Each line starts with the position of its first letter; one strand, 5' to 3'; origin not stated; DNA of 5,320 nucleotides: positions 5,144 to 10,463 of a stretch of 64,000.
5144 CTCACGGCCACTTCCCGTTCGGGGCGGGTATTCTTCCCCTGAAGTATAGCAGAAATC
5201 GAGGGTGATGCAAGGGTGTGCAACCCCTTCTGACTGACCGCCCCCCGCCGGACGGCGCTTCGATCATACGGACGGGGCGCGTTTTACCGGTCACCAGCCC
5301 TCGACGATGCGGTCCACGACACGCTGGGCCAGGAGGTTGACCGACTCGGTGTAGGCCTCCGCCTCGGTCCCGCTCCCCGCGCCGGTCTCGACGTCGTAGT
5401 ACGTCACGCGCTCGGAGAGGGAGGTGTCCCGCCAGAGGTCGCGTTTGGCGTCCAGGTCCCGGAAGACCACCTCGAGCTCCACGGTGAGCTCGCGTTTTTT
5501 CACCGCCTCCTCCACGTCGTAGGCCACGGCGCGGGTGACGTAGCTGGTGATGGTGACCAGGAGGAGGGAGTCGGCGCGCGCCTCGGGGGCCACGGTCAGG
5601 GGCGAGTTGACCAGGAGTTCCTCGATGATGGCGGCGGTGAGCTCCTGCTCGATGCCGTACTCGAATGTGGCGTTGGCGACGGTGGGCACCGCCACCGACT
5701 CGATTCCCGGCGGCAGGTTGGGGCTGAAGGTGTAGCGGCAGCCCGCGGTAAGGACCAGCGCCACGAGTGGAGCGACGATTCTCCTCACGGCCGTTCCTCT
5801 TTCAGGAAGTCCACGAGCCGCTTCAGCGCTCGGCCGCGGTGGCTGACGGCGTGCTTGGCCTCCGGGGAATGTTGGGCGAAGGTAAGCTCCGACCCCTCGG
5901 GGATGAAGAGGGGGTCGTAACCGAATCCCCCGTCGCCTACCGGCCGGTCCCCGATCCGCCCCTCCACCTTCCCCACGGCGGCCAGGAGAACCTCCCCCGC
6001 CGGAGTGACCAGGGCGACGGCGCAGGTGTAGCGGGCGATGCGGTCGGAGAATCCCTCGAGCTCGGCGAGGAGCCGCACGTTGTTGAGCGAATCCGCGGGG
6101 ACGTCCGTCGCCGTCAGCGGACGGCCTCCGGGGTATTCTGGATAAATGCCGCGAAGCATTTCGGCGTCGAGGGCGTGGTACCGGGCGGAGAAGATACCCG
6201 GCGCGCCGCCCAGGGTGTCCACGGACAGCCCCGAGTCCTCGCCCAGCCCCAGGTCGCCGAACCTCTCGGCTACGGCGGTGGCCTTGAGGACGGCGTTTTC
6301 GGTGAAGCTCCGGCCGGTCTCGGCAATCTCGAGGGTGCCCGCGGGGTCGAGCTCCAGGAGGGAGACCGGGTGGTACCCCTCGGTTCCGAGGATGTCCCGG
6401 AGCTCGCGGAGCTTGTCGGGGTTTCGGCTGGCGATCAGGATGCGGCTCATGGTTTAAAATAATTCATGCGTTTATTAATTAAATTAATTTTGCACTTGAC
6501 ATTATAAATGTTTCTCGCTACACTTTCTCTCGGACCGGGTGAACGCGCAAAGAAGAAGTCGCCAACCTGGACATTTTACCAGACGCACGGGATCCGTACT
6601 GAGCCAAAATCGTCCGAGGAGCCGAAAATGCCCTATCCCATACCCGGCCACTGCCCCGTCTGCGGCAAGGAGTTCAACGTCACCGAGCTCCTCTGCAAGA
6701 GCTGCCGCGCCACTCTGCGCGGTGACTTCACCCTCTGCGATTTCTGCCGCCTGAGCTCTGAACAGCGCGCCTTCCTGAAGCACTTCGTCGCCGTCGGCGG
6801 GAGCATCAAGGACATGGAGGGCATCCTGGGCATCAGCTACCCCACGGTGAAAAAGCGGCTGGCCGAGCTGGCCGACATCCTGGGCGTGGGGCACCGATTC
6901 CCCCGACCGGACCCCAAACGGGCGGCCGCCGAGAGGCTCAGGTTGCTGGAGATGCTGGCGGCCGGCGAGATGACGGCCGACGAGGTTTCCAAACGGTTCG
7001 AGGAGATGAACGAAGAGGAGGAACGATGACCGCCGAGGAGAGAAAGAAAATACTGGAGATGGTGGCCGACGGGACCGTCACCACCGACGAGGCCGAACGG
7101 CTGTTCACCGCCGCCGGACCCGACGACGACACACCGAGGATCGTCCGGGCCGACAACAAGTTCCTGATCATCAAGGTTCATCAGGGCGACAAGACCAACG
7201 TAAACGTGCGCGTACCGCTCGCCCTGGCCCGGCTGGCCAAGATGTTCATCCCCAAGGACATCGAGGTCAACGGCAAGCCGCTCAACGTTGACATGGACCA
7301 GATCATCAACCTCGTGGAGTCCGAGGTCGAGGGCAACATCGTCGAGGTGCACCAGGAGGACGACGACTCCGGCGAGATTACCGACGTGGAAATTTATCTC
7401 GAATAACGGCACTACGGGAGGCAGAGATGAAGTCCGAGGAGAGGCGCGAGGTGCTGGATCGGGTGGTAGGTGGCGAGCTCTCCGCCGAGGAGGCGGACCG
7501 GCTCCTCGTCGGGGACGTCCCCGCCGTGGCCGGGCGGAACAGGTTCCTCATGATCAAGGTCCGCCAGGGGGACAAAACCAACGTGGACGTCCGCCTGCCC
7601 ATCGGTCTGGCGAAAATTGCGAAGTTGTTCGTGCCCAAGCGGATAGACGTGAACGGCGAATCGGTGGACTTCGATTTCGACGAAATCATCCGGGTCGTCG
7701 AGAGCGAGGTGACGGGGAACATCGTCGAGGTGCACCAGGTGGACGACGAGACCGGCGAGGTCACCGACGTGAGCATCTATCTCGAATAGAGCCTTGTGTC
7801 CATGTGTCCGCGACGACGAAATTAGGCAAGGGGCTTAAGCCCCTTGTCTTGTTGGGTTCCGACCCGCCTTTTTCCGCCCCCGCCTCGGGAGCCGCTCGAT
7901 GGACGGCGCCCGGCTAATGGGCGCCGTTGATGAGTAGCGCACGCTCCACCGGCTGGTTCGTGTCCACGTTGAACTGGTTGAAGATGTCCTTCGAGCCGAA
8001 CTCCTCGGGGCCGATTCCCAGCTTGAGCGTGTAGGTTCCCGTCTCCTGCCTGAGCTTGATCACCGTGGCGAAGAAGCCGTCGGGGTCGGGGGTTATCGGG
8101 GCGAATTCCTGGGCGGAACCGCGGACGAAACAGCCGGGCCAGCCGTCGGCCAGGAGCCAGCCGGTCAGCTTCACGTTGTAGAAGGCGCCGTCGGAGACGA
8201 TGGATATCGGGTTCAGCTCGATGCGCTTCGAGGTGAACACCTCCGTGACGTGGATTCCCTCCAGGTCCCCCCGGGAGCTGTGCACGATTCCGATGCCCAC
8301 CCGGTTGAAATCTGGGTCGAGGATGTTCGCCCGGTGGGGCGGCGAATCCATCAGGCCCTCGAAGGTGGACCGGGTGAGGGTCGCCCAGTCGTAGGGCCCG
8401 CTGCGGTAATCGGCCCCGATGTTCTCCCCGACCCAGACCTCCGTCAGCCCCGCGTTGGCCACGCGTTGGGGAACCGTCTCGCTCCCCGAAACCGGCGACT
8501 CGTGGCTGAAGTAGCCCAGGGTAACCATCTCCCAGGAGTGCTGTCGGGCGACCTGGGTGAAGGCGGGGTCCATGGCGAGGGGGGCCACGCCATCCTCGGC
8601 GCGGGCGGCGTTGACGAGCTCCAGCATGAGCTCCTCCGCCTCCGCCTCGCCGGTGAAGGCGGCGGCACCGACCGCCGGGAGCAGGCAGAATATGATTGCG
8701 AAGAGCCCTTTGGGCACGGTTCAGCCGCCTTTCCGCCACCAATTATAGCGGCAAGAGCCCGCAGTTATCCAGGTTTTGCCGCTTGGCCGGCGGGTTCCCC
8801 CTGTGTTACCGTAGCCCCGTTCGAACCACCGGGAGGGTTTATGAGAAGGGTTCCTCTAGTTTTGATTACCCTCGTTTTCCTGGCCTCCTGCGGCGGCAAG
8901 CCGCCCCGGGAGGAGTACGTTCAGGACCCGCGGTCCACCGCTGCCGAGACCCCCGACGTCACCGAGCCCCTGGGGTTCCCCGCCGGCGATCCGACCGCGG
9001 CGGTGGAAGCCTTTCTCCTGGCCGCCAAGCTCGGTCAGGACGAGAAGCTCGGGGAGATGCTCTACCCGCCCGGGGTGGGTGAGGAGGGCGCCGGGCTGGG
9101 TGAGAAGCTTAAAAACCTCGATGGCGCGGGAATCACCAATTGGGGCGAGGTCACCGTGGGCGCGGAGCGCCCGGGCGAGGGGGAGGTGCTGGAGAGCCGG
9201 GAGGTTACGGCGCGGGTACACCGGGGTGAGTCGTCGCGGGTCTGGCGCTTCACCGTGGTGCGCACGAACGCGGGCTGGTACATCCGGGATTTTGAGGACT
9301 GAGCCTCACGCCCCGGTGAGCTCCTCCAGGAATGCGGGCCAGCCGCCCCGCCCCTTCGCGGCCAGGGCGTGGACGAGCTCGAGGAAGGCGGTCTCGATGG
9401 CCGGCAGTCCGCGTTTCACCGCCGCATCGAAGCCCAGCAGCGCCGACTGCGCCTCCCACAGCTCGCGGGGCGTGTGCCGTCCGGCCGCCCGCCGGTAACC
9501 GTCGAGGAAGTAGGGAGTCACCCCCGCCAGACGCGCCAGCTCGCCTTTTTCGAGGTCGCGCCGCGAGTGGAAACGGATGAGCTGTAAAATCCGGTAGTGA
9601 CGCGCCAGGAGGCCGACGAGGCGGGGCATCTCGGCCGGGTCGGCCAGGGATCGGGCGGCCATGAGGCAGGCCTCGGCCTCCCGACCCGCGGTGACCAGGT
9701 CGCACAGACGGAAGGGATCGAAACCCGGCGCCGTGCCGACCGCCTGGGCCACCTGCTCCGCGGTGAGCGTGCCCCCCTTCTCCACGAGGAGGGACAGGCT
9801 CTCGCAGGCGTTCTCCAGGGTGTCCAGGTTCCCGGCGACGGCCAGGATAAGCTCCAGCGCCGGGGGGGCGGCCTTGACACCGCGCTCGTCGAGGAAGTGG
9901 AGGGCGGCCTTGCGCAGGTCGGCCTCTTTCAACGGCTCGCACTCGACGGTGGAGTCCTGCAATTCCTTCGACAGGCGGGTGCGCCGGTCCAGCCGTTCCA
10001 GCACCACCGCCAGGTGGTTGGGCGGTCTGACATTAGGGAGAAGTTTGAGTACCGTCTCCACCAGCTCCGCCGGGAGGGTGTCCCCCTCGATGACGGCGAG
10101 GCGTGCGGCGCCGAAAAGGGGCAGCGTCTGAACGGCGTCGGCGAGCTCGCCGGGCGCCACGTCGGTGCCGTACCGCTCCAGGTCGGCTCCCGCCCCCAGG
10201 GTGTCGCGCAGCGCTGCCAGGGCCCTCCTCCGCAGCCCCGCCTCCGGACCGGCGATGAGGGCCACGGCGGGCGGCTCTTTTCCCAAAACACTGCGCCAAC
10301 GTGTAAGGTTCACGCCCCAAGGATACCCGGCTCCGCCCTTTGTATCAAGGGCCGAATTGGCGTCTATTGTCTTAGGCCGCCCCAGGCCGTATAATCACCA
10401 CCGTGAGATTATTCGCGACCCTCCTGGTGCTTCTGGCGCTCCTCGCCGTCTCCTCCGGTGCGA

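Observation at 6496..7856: DUF2089 zinc-ribbon/HTH gene followed by two tandem paralogous SHOCT-like small proteins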

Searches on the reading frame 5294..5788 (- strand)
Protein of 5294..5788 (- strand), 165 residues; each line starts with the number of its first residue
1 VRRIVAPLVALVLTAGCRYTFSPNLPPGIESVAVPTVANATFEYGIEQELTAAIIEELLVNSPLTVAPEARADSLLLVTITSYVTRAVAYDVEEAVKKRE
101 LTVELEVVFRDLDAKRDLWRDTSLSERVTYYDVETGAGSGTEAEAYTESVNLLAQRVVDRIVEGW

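Call 95: search_protein_families(library=pfam, proteins=[window:5294-5788:-], max_evalue=0.00001)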
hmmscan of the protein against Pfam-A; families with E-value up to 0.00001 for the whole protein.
window:5294-5788:- (165 aa): 1 family
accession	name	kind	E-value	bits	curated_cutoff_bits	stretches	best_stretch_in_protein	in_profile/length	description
PF04390.17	LptE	-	5.5e-10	40.4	23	1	30-161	2-118/118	Lipopolysaccharide-assembly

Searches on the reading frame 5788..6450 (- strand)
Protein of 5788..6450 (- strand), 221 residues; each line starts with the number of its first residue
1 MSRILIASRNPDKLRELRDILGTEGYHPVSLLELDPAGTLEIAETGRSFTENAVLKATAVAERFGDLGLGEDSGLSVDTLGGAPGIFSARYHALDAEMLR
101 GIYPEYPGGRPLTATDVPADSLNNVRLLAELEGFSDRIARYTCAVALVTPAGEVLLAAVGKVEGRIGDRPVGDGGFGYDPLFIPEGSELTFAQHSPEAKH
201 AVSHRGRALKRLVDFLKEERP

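Call 95: search_protein_families(library=pfam, proteins=[window:5788-6450:-], max_evalue=0.00001)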
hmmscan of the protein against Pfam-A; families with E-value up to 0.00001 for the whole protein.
window:5788-6450:- (221 aa): 1 family
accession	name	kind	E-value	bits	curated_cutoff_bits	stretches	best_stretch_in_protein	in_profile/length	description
PF01725.21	Ham1p_like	-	2.1e-50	171.7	22.5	1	4-214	1-185/186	Ham1 family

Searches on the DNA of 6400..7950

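Call 75: search_rna_families(source=window, start=6400, end=7950, threshold=evalue, max_evalue=1)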
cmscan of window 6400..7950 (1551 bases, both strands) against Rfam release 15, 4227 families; matches with E-value up to 1: 1.
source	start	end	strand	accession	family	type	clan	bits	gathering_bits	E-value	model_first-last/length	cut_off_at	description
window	6734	7014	+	RF02757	Erse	Gene; sRNA;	-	13.8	138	0.38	1-252/252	no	Erse small RNA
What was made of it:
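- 6572..6599 (+): Conserved 5'-UTR motif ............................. It could be an operator or an RNA element. Its function is unknown. It has no Rfam match (call 75).
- Tried and rejected: RNA element: no Rfam hit (call 75).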

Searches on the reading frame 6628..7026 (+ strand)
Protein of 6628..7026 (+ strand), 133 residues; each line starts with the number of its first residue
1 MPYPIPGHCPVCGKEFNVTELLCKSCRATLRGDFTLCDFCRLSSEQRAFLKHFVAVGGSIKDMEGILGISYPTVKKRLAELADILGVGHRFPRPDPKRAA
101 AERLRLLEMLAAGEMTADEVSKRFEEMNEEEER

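Call 3: search_protein_families(library=pfam, proteins=[window:6628-7026:+], max_evalue=1)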
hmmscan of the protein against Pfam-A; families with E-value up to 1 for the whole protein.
window:6628-7026:+ (133 aa): 25 families
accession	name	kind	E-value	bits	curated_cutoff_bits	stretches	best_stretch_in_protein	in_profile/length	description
PF09862.15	DUF2089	-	3.3e-17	62.3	33.4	1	42-86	1-45/47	Domain of unknown function (DUF2089)-HTH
PF22747.2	Zn_ribbon_DUF2089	-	1e-11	45.1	27.6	1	9-40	1-32/32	DUF2089 zinc ribbon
PF18912.6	DZR_2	-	7.2e-05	23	27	1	6-41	7-43/56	Double zinc ribbon domain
PF22746.1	SHOCT-like_DUF2089-C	-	0.00052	20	27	1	102-132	2-32/32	SHOCT-like domain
PF22034.2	B129_C2H2-zf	-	0.0021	18.7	27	1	9-20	1-12/22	Uncharacterized protein B-129, C2H2 zinc finger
PF08281.18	Sigma70_r4_2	-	0.0022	18.1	25.7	1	41-79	10-48/54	Sigma-70, region 4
PF12840.13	HTH_20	-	0.0045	17.4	27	1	103-125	6-29/51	Helix-turn-helix domain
PF13556.12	HTH_30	-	0.0046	17.2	27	1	49-87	4-42/59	PucR C-terminal helix-turn-helix domain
PF13518.12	HTH_28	-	0.007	16.9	25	0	57-77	12-32/52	Helix-turn-helix domain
PF12773.13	DZR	-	0.033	14.8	27.3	1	8-40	14-44/45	Double zinc ribbon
PF09889.16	DUF2116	-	0.038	14.4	26.8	1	8-29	5-27/59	Probable treble clef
PF07453.19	NUMOD1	-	0.054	14.2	22.8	1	59-76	18-35/37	NUMOD1 domain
PF17032.10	Zn_ribbon_15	-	0.071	14.4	28.9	1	8-40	39-72/73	zinc-ribbon family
PF05605.18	zf-Di19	-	0.076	13.7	27.5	1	8-23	4-19/54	Drought induced 19 protein (Di19), zinc-binding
PF09986.15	DUF2225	-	0.076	13.2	21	1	8-29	7-28/214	Uncharacterized protein conserved in bacteria (DUF2225)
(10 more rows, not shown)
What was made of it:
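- On DUF2089 family (Pfam PF22747 zinc ribbon + PF09862 HTH): g1 scores 45.1 bits on PF22747 (cut-off 27.6) over residues 9-40, and 62.3 bits on PF09862 (cut-off 33.4) over residues 42-86 (call 3).
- Checked: The SHOCT-like tail scores E 5e-4 (20 bits against a cut-off of 27) (call 3).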

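Call 4: search_protein_families(library=ncbifam, proteins=[window:6628-7026:+], max_evalue=1)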
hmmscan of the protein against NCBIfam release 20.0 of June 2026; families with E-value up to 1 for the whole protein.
window:6628-7026:+ (133 aa): 4 families
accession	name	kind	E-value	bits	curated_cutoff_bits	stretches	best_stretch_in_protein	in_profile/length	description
NF033788.1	HTH_metalloreg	subfamily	0.0044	16.8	55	1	100-125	10-36/77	metalloregulator ArsR/SmtB family transcription factor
NF033789.1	repress_SdpR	subfamily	0.059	13.3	100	1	102-125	9-32/79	autorepressor SdpR family transcription factor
TIGR02424.1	TF_pcaQ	equivalog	0.11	11.4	303.8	1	50-87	8-47/300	pca operon transcription factor PcaQ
NF008616.0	PRK11595.1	equivalog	0.15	11.5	304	1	5-48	4-48/227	DNA utilization protein GntX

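Call 58: search_solved_structures(query=window:6628-7026:+, max_evalue=1)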
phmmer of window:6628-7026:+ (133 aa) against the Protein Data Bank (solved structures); distinct sequences matched with E-value up to 1: 6.
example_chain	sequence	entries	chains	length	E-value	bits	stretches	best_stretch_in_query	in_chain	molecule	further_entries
1mey_C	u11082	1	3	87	0.0049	20.3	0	6-27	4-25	CONSENSUS ZINC FINGER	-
2i13_A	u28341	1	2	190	0.025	18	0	6-51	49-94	Aart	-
5li0_4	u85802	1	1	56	0.079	16.4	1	6-28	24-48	50S ribosomal protein L32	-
4wce_Z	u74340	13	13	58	0.082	16.4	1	6-28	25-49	50S ribosomal protein L32 | Large ribosomal subunit protein bL32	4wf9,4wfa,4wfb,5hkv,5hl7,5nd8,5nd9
5k2m_E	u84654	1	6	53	0.73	13.3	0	8-21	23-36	Probable lysine biosynthesis protein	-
4g9i_A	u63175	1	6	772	0.96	12.9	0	8-45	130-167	Hydrogenase maturation protein HypF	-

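Call 76: search_protein_families(library=padloc, proteins=[window:6628-7026:+], max_evalue=0.01)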
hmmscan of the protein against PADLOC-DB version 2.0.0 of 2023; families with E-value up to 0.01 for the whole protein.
window:6628-7026:+ (133 aa): 0 families
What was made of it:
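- No PADLOC match for any of the three proteins or for T (call 76).
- Tried and rejected: TA or defence module: no PADLOC hit (call 76).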

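Call 86: find_related_loci(query=A6, collection=metagenome_contigs, flank=4000)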
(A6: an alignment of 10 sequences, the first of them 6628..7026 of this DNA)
Query A6 (133 aa) in metagenome_contigs; peptide patterns used: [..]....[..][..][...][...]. (x = any residue, [..] = any of these).
600 stretches matched a pattern (row limit reached: there are more); 582 encode a relative of the query (tblastn E <= 1e-3); the best 80 are kept; 80 distinct loci.
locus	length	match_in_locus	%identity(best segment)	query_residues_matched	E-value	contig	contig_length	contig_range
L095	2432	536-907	91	1-124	3e-78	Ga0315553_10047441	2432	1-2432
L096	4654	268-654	84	1-129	2e-72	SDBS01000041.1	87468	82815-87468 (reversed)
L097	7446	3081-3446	41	3-127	2e-29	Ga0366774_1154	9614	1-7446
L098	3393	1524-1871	44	1-122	2e-29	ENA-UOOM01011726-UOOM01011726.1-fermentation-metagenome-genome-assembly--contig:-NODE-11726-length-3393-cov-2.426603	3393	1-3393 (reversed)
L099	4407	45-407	42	1-126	1e-28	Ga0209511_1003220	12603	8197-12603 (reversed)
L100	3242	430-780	40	1-122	2e-28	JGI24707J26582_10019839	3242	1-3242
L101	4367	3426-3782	39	1-126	8e-28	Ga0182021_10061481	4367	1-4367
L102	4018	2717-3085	41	1-124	7e-28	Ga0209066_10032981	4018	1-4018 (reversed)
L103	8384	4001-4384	41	6-132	2e-27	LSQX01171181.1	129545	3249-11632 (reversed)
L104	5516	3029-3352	42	5-119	3e-27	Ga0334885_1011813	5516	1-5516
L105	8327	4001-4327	43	5-119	4e-27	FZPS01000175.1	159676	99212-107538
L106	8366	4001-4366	44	5-124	5e-27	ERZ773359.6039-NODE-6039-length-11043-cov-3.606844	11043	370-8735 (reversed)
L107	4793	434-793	40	1-122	7e-27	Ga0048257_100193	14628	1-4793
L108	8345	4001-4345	42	4-122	2e-26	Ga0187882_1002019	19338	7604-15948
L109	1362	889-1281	37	1-130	9e-27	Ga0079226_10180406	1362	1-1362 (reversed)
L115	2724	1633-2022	41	5-133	1e-25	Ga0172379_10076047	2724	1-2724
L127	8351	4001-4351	42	5-122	2e-24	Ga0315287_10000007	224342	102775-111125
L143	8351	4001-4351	41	2-122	5e-23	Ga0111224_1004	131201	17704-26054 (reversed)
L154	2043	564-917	39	5-127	1e-22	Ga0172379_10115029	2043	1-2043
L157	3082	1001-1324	42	8-122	1e-22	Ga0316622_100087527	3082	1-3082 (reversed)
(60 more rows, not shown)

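Call 90: search_protein_families(library=pfam, proteins=[L099:429-1625:+, L105:4368-5495:+, L127:4376-5638:+, L157:1469-2371:+], max_evalue=0.001)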
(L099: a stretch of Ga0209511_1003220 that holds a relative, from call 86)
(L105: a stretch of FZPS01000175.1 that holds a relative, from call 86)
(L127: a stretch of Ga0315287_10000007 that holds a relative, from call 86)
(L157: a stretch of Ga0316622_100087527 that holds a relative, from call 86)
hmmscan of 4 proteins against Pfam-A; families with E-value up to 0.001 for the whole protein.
L099:429-1625:+ (399 aa): 2 families
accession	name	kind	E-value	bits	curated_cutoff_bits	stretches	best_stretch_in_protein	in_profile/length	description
PF22746.1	SHOCT-like_DUF2089-C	-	7.9e-11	41.6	27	1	5-35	1-31/32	SHOCT-like domain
PF13349.12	DUF4097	-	1.2e-10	41.7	22.9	1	197-352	62-212/247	Toastrack DUF4097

L105:4368-5495:+ (376 aa): 2 families
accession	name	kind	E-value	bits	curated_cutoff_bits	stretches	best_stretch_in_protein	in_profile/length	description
PF13349.12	DUF4097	-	2.7e-12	47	22.9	1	130-338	19-223/247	Toastrack DUF4097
PF22746.1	SHOCT-like_DUF2089-C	-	3e-09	36.6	27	1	3-32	1-30/32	SHOCT-like domain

L127:4376-5638:+ (421 aa): 2 families
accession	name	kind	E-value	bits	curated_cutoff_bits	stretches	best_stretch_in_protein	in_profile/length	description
PF13349.12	DUF4097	-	6.7e-15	55.6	22.9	2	246-317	136-212/247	Toastrack DUF4097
PF22746.1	SHOCT-like_DUF2089-C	-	1.1e-09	38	27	1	6-34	1-29/32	SHOCT-like domain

L157:1469-2371:+ (301 aa): 3 families
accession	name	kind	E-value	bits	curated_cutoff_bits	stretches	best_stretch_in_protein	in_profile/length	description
PF13349.12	DUF4097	-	2.1e-20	73.6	22.9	1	130-296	78-247/247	Toastrack DUF4097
PF22746.1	SHOCT-like_DUF2089-C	-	3e-11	42.9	27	1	3-33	1-31/32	SHOCT-like domain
PF09922.15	LiaF-like_C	-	0.0002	21.7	29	0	130-165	40-77/114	Cell wall-active antibiotics response LiaF, C-terminal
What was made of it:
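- The others have SHOCT-like+Toastrack (call 90).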

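Call 99: search_protein_families(library=pfam, proteins=[L115:2388-2690:+, L154:1325-1624:+, L143:4362-4709:+], max_evalue=0.1)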
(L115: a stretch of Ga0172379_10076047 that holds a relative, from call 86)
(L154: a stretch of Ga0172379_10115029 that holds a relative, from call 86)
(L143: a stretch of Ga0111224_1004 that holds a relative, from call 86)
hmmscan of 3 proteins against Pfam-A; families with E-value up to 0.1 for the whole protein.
L115:2388-2690:+ (101 aa): 3 families
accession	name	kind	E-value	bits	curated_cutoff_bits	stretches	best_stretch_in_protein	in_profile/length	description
PF18917.5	LiaI-LiaF-like_TM1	-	6.2e-10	39.4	27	1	9-50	1-40/42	LiaI-LiaF-like transmembrane region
PF22570.1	LiaF-TM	-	1.2e-05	26.5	27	1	10-57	1-47/98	LiaF transmembrane domain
PF22746.1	SHOCT-like_DUF2089-C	-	0.00027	20.9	27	1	77-96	3-22/32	SHOCT-like domain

L154:1325-1624:+ (100 aa): 3 families
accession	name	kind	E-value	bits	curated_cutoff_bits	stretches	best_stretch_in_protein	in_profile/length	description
PF18917.5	LiaI-LiaF-like_TM1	-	1.9e-08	34.7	27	1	9-51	1-41/42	LiaI-LiaF-like transmembrane region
PF22746.1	SHOCT-like_DUF2089-C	-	4.7e-05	23.3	27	1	77-98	4-25/32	SHOCT-like domain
PF22570.1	LiaF-TM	-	0.00017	22.8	27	1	10-62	1-52/98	LiaF transmembrane domain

L143:4362-4709:+ (116 aa): 5 families
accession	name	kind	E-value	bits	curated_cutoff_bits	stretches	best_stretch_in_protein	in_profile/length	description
PF18917.5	LiaI-LiaF-like_TM1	-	2.4e-06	28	27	1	26-66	1-41/42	LiaI-LiaF-like transmembrane region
PF22570.1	LiaF-TM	-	3.3e-05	25.1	27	1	25-70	48-94/98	LiaF transmembrane domain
PF13567.11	DUF4131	-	0.019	15.1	31.6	1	26-84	7-59/165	Domain of unknown function (DUF4131)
PF22746.1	SHOCT-like_DUF2089-C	-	0.021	14.9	27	1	90-111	3-24/32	SHOCT-like domain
PF11239.13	DUF3040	-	0.038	14.7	24.7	1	11-71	29-82/84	Protein of unknown function (DUF3040)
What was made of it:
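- The module also occurs on LiaI-LiaF-TM proteins that are already in the membrane (call 99).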

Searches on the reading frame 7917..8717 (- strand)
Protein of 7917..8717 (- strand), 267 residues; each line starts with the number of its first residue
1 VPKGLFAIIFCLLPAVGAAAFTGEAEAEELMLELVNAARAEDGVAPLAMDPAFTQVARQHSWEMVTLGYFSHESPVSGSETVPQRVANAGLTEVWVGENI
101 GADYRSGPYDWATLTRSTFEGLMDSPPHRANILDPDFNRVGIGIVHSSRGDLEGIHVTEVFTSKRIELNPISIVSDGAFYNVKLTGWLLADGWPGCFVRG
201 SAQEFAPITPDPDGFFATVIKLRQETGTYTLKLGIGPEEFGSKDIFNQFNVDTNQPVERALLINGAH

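Call 95: search_protein_families(library=pfam, proteins=[window:7917-8717:-], max_evalue=0.00001)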
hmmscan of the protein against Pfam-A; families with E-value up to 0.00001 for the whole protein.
window:7917-8717:- (267 aa): 1 family
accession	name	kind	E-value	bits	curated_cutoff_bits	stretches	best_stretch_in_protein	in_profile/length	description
PF00188.32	CAP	-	9.6e-16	59.1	21.1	1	32-152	1-110/117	Cysteine-rich secretory protein family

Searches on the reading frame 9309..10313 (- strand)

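Call 95: search_protein_families(library=pfam, proteins=[window:9309-10313:-], max_evalue=0.00001)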
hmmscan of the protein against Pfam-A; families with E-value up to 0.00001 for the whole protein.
window:9309-10313:- (335 aa): 1 family
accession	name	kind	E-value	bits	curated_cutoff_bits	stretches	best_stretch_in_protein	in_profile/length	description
PF21694.2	DNA_pol3_delta_C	-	6.7e-09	36.2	27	1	201-306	5-110/121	DNA polymerase III delta subunit, C-terminal domain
